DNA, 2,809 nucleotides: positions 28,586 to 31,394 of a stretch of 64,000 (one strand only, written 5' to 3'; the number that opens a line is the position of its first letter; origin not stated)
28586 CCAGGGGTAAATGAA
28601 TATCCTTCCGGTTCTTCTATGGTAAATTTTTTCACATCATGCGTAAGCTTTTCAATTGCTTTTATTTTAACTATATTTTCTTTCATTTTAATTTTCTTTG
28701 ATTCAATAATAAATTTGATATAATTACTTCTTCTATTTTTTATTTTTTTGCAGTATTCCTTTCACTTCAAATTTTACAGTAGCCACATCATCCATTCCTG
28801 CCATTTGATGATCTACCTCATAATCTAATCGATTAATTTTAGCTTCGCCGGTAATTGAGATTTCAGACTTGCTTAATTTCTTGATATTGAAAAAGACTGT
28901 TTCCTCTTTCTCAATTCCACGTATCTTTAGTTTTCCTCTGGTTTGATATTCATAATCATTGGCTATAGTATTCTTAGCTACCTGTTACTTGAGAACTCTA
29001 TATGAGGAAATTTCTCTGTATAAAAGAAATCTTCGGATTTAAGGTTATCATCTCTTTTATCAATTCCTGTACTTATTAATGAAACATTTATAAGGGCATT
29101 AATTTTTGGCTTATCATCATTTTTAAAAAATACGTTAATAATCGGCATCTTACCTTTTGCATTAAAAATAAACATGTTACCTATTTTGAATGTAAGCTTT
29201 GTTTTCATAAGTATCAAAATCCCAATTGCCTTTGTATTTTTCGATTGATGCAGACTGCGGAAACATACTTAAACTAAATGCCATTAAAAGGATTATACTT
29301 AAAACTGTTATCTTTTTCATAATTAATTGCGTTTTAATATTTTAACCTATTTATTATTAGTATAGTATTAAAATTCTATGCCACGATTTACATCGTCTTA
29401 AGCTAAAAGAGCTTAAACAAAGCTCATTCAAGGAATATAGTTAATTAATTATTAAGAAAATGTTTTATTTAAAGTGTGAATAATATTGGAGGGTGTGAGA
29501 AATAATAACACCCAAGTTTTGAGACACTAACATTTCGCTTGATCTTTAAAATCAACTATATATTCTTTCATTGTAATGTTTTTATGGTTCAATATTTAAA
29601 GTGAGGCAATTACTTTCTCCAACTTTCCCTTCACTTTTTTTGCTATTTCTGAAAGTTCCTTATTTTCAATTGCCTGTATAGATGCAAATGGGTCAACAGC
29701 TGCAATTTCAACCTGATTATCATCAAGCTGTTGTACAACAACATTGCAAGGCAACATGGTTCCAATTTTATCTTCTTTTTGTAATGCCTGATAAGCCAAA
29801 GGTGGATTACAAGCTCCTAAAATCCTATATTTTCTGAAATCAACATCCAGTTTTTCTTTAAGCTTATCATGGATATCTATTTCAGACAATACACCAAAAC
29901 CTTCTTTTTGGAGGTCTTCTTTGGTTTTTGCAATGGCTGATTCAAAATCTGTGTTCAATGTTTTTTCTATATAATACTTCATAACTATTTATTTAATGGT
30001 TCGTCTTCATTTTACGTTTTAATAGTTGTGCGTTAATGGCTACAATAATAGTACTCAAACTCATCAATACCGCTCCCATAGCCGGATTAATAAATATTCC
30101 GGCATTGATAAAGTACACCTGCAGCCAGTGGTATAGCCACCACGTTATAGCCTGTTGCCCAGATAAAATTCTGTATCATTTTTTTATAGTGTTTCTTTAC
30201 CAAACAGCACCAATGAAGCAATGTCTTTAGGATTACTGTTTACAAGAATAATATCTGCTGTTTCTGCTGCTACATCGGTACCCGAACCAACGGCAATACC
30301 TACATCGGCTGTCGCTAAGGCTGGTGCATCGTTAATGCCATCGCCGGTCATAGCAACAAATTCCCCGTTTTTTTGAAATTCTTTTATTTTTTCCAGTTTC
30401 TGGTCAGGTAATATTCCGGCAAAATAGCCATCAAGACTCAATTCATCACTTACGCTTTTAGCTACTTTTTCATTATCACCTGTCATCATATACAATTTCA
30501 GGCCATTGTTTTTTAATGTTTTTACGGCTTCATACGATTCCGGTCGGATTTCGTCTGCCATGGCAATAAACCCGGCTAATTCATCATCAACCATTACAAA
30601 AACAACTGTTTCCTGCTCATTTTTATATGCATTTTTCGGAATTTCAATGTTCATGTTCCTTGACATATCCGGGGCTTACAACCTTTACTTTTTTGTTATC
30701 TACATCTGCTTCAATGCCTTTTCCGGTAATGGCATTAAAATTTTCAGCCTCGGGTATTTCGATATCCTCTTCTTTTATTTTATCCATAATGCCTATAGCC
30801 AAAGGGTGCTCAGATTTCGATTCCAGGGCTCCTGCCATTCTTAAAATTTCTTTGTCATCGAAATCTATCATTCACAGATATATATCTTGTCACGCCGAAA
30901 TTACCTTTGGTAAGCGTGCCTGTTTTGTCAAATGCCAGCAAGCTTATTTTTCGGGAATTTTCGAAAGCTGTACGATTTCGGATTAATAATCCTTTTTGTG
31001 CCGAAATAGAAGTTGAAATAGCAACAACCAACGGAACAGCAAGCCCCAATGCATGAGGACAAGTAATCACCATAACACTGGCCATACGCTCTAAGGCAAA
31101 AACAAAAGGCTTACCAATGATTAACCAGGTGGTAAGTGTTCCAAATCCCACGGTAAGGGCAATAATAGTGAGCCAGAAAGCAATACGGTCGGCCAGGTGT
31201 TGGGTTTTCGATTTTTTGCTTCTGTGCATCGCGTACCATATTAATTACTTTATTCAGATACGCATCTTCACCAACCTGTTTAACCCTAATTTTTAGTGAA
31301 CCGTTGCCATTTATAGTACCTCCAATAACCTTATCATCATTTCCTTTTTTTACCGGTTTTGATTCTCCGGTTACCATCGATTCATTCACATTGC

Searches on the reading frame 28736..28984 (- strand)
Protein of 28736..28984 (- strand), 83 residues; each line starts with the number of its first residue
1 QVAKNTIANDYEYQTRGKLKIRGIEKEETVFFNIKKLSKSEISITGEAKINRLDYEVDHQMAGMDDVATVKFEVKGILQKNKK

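Call 13: search_protein_families(library=pfam, proteins=[window:28736-28984:-], max_evalue=0.01)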
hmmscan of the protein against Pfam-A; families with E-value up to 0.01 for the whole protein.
window:28736-28984:- (83 aa): 1 family
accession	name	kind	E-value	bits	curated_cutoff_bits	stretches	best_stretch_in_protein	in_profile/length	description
PF04264.18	YceI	-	2.1e-06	28.6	23.7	1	9-74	88-148/150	YceI-like domain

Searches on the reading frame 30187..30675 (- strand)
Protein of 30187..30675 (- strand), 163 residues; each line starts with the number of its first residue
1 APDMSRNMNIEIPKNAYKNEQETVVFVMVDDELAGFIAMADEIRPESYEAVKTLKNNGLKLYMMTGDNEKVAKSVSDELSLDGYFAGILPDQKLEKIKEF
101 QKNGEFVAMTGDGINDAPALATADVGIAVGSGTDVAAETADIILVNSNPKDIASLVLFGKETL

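Call 13: search_protein_families(library=pfam, proteins=[window:30187-30675:-], max_evalue=0.01)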
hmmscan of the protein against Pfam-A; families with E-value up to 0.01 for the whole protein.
window:30187-30675:- (163 aa): 3 families
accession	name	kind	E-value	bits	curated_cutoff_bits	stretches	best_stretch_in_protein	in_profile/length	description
PF00702.32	Hydrolase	-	9e-21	75.6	26.4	1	15-124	73-191/191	haloacid dehalogenase-like hydrolase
PF08282.18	Hydrolase_3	-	1e-08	35.7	20.9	1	98-148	197-247/255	haloacid dehalogenase-like hydrolase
PF13419.12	HAD_2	-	0.0038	17.8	23.8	1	45-98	82-135/178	Haloacid dehalogenase-like hydrolase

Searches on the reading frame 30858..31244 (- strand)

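Call 13: search_protein_families(library=pfam, proteins=[window:30858-31244:-], max_evalue=0.01)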
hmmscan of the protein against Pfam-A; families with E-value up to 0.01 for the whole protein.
window:30858-31244:- (129 aa): 2 families
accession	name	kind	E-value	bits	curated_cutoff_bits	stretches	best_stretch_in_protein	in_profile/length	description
PF00122.25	E1-E2_ATPase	-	7.1e-14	52.2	28.1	1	7-83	104-180/181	E1-E2 ATPase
PF00702.32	Hydrolase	-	0.0049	17.7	26.4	1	101-122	2-23/191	haloacid dehalogenase-like hydrolase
